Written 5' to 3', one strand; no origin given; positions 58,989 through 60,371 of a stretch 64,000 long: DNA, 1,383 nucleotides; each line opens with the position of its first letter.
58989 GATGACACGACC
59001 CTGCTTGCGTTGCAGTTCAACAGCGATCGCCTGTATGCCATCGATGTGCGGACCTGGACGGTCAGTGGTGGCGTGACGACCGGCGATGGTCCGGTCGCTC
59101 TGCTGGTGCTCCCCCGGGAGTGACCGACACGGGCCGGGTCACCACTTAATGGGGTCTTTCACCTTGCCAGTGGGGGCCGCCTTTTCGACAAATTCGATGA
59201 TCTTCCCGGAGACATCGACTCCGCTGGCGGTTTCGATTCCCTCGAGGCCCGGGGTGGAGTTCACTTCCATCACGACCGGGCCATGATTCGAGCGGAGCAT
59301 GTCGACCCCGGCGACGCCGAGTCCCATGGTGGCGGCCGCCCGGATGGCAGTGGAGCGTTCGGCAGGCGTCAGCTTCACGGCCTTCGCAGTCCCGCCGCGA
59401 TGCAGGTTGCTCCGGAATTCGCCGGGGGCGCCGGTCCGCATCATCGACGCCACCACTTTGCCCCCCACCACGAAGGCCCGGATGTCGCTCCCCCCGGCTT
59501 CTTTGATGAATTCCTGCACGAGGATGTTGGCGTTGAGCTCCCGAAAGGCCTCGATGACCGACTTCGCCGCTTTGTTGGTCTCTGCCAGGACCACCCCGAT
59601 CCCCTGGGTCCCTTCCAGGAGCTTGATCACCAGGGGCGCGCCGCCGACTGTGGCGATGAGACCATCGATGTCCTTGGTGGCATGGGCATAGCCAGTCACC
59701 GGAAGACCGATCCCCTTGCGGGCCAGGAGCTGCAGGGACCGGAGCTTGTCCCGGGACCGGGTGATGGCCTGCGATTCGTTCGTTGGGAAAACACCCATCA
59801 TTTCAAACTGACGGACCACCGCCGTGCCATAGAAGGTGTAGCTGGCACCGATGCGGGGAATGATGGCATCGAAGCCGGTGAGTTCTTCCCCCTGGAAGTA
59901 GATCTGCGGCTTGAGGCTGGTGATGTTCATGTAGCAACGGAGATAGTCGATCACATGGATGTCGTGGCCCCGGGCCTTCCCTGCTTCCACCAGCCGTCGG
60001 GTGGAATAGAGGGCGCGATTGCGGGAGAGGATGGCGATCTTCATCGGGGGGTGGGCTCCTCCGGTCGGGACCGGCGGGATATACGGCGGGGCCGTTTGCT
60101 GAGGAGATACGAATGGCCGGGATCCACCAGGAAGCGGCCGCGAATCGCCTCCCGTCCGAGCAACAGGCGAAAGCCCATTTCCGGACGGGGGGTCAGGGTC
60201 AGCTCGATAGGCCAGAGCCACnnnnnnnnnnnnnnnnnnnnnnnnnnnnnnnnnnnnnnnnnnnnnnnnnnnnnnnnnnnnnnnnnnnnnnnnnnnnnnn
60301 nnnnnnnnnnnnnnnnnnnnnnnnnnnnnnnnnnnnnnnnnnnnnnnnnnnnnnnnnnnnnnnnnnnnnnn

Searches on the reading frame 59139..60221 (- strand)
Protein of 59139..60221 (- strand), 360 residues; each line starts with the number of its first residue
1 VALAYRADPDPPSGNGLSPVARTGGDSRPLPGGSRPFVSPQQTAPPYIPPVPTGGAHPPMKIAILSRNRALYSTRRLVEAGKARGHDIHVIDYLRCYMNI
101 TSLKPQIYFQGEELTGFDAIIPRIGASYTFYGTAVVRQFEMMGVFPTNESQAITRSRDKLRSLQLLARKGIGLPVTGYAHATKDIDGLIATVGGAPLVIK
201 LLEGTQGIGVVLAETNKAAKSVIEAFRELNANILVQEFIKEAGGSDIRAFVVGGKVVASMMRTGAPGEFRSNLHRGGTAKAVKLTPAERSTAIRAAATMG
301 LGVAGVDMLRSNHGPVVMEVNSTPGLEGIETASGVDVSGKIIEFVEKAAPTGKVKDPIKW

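Call 4: search_protein_families(library=pfam, proteins=[window:59139-60221:-], max_evalue=0.01)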
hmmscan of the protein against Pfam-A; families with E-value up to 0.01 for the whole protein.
window:59139-60221:- (360 aa): 6 families
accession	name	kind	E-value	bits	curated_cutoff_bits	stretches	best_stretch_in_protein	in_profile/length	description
PF08443.16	RimK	-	1.9e-63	213.9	21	1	157-344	2-187/188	RimK-like ATP-grasp domain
PF18030.7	Rimk_N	-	2.9e-46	156.1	26.4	1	60-153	1-94/94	RimK PreATP-grasp domain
PF02955.21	GSH-S_ATP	-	1.6e-16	60.7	23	1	181-323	20-162/175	Prokaryotic glutathione synthetase, ATP-grasp domain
PF14397.11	ATPgrasp_ST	-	4.6e-11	42.9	31.4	2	147-282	10-176/278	Sugar-transfer associated ATP-grasp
PF02655.19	ATP-grasp_3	-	4.3e-08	33.8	23.2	1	158-322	3-155/160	ATP-grasp domain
PF07478.18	Dala_Dala_lig_C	-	0.0026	17.7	24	0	188-253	30-92/204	D-ala D-ala ligase C-terminus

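Call 5: search_protein_families(library=ncbifam, proteins=[window:59139-60221:-], max_evalue=0.01)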
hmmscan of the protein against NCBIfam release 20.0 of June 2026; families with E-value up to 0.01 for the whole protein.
window:59139-60221:- (360 aa): 25 families
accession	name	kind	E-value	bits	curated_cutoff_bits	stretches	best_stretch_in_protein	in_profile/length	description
NF007764.0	PRK10446.1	equivalog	3.2e-132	440.3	331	1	60-351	1-292/300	30S ribosomal protein S6--L-glutamate ligase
TIGR00768.1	rimK_fam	subfamily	9e-80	268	143.4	1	61-344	1-275/276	RimK family alpha-L-glutamate ligase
NF040720.1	MptN_Meth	equivalog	2.8e-47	161.2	350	1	61-345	1-290/291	tetrahydromethanopterin:alpha-L-glutamate ligase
TIGR02144.1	LysX_arch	equivalog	2.5e-36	125.2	275.6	1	105-347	34-277/281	lysine biosynthesis protein LysX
TIGR04356.1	grasp_GAK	hypoth_equivalog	1.8e-24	86.3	300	1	62-345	2-283/287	GAK system ATP-grasp enzyme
NF003573.0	PRK05246.1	equivalog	8e-23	80.7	272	1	130-348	96-312/316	glutathione synthase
NF009110.0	PRK12458.1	subfamily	2.6e-21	76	408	1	133-348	110-330/349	glutathione synthetase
TIGR01380.1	glut_syn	equivalog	6.7e-19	68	299.05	1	130-348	95-311/312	glutathione synthase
TIGR04443.1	F420_CofF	equivalog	1.6e-18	66.8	300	1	128-344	62-277/283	coenzyme gamma-F420-2:alpha-L-glutamate ligase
TIGR02068.2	cya_phycin_syn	equivalog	7.5e-18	63.9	850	2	151-265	206-317/862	cyanophycin synthetase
NF010623.0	PRK14016.1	subfamily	1.1e-15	56.9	877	2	154-263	210-316/871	cyanophycin synthetase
TIGR03103.1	trio_acet_GNAT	equivalog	9.5e-12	44.2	569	2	151-263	290-398/547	N-acetylglutaminylglutamine synthetase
NF002563.0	PRK02186.1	subfamily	5.8e-09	34.8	625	1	142-241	92-190/890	argininosuccinate lyase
NF002378.0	PRK01372.1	subfamily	1.2e-08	34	243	1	155-326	97-273/305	D-alanine--D-alanine ligase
TIGR02291.1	rimK_rel_E_lig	hypoth_equivalog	4.4e-08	32.5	314.2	1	295-339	240-284/317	alpha-L-glutamate ligase-like protein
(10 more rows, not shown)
